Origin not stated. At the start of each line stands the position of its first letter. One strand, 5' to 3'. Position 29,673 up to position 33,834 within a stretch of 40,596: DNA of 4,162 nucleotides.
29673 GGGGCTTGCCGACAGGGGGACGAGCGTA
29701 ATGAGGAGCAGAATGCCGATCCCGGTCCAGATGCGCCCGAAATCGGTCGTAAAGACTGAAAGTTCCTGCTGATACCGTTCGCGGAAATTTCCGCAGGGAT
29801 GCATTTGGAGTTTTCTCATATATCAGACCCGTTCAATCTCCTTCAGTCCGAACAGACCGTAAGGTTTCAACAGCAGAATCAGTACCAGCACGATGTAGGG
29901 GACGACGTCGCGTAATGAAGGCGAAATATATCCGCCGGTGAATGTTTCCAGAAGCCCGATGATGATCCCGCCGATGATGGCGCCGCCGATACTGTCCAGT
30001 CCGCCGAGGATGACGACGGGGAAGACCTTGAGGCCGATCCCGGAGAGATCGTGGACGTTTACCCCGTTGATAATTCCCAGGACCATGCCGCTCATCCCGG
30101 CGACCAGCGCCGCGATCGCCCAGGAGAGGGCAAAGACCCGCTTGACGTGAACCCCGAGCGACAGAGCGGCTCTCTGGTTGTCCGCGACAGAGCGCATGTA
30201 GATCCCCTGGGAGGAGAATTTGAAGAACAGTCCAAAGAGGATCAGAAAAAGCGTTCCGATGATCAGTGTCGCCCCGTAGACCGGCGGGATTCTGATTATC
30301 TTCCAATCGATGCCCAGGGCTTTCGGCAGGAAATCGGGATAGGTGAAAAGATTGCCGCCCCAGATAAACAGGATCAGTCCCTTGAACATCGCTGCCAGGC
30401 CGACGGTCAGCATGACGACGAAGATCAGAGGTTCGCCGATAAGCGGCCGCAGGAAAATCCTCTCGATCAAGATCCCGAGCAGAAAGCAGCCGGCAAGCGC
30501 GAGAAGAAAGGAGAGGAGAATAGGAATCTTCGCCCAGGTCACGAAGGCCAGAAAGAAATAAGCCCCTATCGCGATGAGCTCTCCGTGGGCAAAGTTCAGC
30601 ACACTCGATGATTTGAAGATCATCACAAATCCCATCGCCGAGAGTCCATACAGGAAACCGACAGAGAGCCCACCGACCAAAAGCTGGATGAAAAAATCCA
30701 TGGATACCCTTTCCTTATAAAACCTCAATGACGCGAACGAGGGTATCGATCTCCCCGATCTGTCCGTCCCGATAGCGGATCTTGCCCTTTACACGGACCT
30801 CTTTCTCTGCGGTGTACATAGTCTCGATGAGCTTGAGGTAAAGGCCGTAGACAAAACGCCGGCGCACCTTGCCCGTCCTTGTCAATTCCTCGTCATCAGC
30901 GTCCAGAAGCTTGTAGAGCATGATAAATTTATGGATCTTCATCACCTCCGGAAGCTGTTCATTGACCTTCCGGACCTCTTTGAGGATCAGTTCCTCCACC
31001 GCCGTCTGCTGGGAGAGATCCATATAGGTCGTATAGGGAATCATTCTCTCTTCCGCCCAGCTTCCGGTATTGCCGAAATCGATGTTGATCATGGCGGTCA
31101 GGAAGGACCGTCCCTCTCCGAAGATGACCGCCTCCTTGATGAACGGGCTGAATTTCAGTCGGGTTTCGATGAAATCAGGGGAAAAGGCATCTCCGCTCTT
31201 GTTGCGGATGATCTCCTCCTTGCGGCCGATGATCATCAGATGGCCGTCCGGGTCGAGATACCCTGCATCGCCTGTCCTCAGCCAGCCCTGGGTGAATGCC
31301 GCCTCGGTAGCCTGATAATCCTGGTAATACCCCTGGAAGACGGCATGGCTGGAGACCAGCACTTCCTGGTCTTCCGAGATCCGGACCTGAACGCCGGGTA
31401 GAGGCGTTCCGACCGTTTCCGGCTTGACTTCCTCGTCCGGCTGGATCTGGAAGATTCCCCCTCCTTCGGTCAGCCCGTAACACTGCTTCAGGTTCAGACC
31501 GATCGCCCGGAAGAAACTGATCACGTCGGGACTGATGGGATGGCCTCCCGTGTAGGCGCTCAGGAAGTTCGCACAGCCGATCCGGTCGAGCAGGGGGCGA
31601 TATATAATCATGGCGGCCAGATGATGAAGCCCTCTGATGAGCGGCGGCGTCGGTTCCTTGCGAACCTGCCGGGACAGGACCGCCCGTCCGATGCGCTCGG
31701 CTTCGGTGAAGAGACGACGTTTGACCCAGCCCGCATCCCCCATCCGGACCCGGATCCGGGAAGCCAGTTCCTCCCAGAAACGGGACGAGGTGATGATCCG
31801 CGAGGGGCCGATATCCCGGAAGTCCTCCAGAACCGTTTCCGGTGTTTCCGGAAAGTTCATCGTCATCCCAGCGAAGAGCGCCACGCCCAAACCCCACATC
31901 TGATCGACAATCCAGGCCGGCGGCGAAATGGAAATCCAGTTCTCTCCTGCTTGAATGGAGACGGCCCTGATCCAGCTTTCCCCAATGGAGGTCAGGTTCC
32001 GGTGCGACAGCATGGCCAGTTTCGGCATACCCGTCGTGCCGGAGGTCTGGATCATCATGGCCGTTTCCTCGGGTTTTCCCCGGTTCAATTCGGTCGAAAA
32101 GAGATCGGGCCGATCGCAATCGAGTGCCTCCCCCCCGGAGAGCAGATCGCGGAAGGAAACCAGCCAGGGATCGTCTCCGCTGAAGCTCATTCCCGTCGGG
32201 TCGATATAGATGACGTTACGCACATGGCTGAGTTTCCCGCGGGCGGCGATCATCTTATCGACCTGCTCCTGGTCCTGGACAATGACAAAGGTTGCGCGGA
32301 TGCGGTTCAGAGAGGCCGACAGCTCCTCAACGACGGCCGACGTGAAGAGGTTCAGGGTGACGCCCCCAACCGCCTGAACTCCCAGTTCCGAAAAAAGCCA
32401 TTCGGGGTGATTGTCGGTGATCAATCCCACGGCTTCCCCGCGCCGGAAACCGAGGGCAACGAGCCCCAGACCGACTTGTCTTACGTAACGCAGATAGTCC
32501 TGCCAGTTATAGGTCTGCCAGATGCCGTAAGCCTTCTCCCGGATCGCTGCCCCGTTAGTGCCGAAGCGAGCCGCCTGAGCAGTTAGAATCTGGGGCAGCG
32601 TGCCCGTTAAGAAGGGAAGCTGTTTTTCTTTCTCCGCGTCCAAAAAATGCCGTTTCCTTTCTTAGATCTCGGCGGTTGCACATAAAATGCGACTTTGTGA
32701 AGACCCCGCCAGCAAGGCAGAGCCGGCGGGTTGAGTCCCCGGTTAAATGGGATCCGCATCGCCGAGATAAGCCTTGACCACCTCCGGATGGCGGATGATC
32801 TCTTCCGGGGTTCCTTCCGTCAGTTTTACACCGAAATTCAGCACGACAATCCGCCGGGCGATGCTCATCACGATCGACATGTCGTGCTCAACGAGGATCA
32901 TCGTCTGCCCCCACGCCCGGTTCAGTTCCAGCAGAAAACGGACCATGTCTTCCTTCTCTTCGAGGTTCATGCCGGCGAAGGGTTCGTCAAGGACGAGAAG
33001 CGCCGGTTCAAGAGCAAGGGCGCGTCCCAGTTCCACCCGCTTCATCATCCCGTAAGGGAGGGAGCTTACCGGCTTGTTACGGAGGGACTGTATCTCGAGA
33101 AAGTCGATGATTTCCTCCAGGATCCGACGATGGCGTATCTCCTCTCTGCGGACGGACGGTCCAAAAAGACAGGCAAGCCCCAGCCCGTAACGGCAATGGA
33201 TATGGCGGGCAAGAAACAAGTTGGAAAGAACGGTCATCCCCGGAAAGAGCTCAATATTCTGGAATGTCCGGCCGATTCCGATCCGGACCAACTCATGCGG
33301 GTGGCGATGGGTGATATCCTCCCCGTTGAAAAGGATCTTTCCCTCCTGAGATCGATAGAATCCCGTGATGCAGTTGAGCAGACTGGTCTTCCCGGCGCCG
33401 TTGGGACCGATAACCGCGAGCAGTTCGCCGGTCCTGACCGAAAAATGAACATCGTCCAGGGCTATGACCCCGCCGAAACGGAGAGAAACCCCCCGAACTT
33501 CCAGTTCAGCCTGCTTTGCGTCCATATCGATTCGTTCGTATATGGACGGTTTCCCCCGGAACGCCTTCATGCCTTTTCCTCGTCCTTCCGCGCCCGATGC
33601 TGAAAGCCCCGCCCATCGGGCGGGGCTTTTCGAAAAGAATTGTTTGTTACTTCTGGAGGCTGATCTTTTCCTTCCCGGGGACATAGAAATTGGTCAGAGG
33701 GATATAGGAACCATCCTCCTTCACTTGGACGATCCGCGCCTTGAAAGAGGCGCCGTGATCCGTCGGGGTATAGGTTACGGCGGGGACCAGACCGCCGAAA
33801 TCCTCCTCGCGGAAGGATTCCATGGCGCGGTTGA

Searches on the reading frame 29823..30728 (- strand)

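Call 6: search_protein_families(library=pfam, proteins=[window:29823-30728:-])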
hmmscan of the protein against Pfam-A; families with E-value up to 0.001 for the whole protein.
window:29823-30728:- (301 aa): 1 family
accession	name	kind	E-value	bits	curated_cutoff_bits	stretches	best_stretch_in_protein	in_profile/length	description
PF02653.21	BPD_transp_2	-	2.3e-31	109.4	26.8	1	17-285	2-269/269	Branched-chain amino acid transport system / permease component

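Call 31: search_protein_families(library=ncbifam, proteins=[window:29823-30728:-])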
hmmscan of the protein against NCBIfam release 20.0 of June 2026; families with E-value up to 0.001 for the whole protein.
window:29823-30728:- (301 aa): 3 families
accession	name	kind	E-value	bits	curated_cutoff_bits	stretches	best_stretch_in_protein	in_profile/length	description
TIGR03409.1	urea_trans_UrtB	equivalog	1.2e-30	107.2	250.3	1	16-296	3-289/291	urea ABC transporter permease subunit UrtB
NF008011.0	PRK10740.1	equivalog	4.6e-29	102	379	1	12-301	7-308/308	high-affinity branched-chain amino acid ABC transporter permease LivH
TIGR03622.1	urea_t_UrtB_arc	equivalog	5.2e-13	48.9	374.25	1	23-297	11-281/284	urea ABC transporter, permease protein UrtB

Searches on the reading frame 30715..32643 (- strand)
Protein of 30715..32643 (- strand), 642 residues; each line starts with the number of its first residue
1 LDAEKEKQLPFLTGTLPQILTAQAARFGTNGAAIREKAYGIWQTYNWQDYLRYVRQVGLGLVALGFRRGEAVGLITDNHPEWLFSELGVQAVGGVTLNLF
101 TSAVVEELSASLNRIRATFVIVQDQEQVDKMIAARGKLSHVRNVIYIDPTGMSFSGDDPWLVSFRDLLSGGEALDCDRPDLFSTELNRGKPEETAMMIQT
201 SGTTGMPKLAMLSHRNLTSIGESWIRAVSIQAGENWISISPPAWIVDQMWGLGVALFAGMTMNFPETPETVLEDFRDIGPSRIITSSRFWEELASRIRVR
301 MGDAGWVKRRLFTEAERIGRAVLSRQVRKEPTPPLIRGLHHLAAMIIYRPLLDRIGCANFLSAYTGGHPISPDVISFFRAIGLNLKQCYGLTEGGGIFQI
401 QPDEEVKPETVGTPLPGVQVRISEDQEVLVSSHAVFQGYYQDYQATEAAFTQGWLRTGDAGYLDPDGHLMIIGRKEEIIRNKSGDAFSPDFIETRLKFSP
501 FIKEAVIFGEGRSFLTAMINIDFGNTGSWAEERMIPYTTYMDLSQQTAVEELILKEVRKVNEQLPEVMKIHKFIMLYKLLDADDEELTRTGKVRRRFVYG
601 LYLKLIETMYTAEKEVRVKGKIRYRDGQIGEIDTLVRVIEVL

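Call 6: search_protein_families(library=pfam, proteins=[window:30715-32643:-])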
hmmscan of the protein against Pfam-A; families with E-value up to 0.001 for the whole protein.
window:30715-32643:- (642 aa): 2 families
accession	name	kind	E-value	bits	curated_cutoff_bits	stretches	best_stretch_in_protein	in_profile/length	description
PF00501.34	AMP-binding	-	5.5e-57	193.7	29.9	1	22-440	3-384/384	AMP-binding enzyme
PF23562.2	AMP-binding_C_3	-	3.2e-11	44.1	20.8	1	479-613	4-123/124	AMP-binding enzyme C-terminal domain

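Call 31: search_protein_families(library=ncbifam, proteins=[window:30715-32643:-])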
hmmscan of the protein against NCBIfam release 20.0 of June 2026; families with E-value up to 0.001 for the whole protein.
window:30715-32643:- (642 aa): 92 families (the best 25 are shown)
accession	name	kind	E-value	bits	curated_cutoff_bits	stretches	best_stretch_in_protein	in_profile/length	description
NF038343.1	ligase_FadD11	exception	9.5e-77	258.7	950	1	33-613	17-584/585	fatty acid--CoA ligase FadD11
NF004837.0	PRK06187.1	subfamily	4.7e-42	143.9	476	2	364-509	292-455/531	long-chain-fatty-acid--CoA ligase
NF005801.1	PRK07656.1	equivalog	1.6e-41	142.5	657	2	15-262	2-234/500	FadD3 family acyl-CoA ligase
TIGR01923.1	menE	equivalog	7.1e-34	117.4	330.15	2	366-509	232-381/442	o-succinylbenzoate--CoA ligase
NF004114.0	PRK05605.1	equivalog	1.2e-32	113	766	3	382-510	363-503/575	long-chain-fatty-acid--CoA ligase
NF005714.0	PRK07529.1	subfamily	3.9e-31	108.1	632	2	362-507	342-506/640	acyl-CoA synthetase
NF009233.0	PRK12583.1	subfamily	7.6e-31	107.1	832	2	6-233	10-240/558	fatty acid CoA ligase family protein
NF002966.0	PRK03640.1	equivalog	5.5e-30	104.4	556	1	360-510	256-416/483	o-succinylbenzoate--CoA ligase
NF004511.1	PRK05852.1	equivalog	1.6e-27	96.3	650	2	388-510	305-438/505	FadD7 family fatty acid--CoA ligase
NF052269.1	Staph_lig_FadD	equivalog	2.8e-27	95.3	650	2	365-509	272-426/499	long-chain-fatty-acid--CoA ligase FadD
NF004822.0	PRK06178.1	equivalog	5.5e-27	94.6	782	2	403-509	385-501/571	acyl-CoA synthetase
NF005947.1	PRK08008.1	equivalog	1.7e-26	93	651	2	382-509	313-454/518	crotonobetaine/carnitine-CoA ligase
NF052580.1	Str24CoAsynCasG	equivalog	3e-26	91.9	750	1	384-510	346-483/548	steroid-24-oyl-CoA synthetase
NF004808.0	PRK06155.1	equivalog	4e-26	91.4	722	2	3-239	10-227/542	ATP-dependent acyl-CoA ligase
NF005702.0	PRK07514.1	subfamily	4.2e-26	91.4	558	2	353-509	265-433/506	malonyl-CoA synthase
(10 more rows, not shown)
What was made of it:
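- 27935..34846 (-): The regulated operon: HAAT-family substrate-binding protein (33647-34846), LivG-like ATPase (32743-33684), 642-aa FadD-like acyl-CoA ligase (30715-32643), LivH-like permease (29823-30728), LivM-like permease (28749-29819) and LivF-like ATPase (27935-28858). Pfam and NCBIfam scans (calls 6, 31).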

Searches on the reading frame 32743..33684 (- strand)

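Call 6: search_protein_families(library=pfam, proteins=[window:32743-33684:-])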
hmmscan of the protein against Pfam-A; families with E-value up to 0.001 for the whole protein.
window:32743-33684:- (313 aa): 4 families
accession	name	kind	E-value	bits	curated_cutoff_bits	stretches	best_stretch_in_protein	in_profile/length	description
PF00005.33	ABC_tran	-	1.5e-32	113.5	25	1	76-237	1-137/137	ABC transporter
PF12399.14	BCA_ABC_TP_C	-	1.8e-09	37.4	25.5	1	287-311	2-26/27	Branched-chain amino acid ATP-binding cassette transporter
PF13304.12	AAA_21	-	2.3e-05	25.1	27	0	89-107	2-20/304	AAA domain, putative AbiEii toxin, Type IV TA system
PF13476.12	AAA_23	-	0.0002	22.5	27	1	86-107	19-40/201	AAA domain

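Call 31: search_protein_families(library=ncbifam, proteins=[window:32743-33684:-])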
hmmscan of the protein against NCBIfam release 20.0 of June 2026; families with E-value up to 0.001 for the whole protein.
window:32743-33684:- (313 aa): 187 families (the best 25 are shown)
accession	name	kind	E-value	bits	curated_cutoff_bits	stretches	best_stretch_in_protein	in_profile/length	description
NF008449.1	PRK11300.1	equivalog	1.6e-74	250.4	362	1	58-309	3-254/255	high-affinity branched-chain amino acid ABC transporter ATP-binding protein LivG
TIGR03411.1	urea_trans_UrtD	equivalog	2.2e-57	194.5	304.1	1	61-308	3-241/242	urea ABC transporter ATP-binding protein UrtD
TIGR03265.1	PhnT2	equivalog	1.8e-43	149.1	457.7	1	58-301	2-227/353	putative 2-aminoethylphosphonate ABC transporter ATP-binding protein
TIGR00968.1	3a0106s01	subfamily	2.6e-42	144.9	342.75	1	62-308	2-232/237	sulfate ABC transporter ATP-binding protein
NF041861.1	YtfR_transport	equivalog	1.5e-39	135.7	850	1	61-308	2-235/492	galactofuranose ABC transporter, ATP-binding protein YtfR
NF043075.1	MMSYN1_0197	equivalog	1e-38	133.2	550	1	61-302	3-226/341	spermidine/putrescine ABC transporter ATP-binding protein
TIGR04406.1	LPS_export_lptB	equivalog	2.1e-38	131.9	240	1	61-309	2-235/239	LPS export ABC transporter ATP-binding protein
NF040840.2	tungstate_WtpC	equivalog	5.3e-38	131.2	440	1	75-301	15-223/347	tungstate ABC transporter ATP-binding protein WtpC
TIGR01186.1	proV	subfamily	1.1e-36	126.8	326.6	1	71-309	4-232/363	betaine/proline/choline family ABC transporter ATP-binding protein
NF008105.0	PRK10851.1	equivalog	5.9e-36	123.9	502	1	61-302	3-230/362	sulfate/thiosulfate ABC transporter ATP-binding protein CysA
NF006987.0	PRK09452.1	equivalog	1.2e-35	123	482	1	54-302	11-241/378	spermidine/putrescine ABC transporter ATP-binding protein PotA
NF040933.2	ABC_arch_GlcV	equivalog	1.7e-35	122.5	450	1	72-303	18-236/357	glucose ABC transporter ATP-binding protein GlcV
TIGR01188.1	drrA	subfamily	2.4e-35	122.3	312.45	1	69-296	2-211/302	daunorubicin resistance ABC transporter, ATP-binding protein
TIGR03410.1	urea_trans_UrtE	equivalog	4.1e-35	121.3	285.8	1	61-297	1-220/230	urea ABC transporter ATP-binding subunit UrtE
TIGR03864.1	PQQ_ABC_ATP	hypoth_equivalog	4.3e-35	121.3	302.25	1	61-301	2-224/236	ABC transporter, ATP-binding subunit, PQQ-dependent alcohol dehydrogenase system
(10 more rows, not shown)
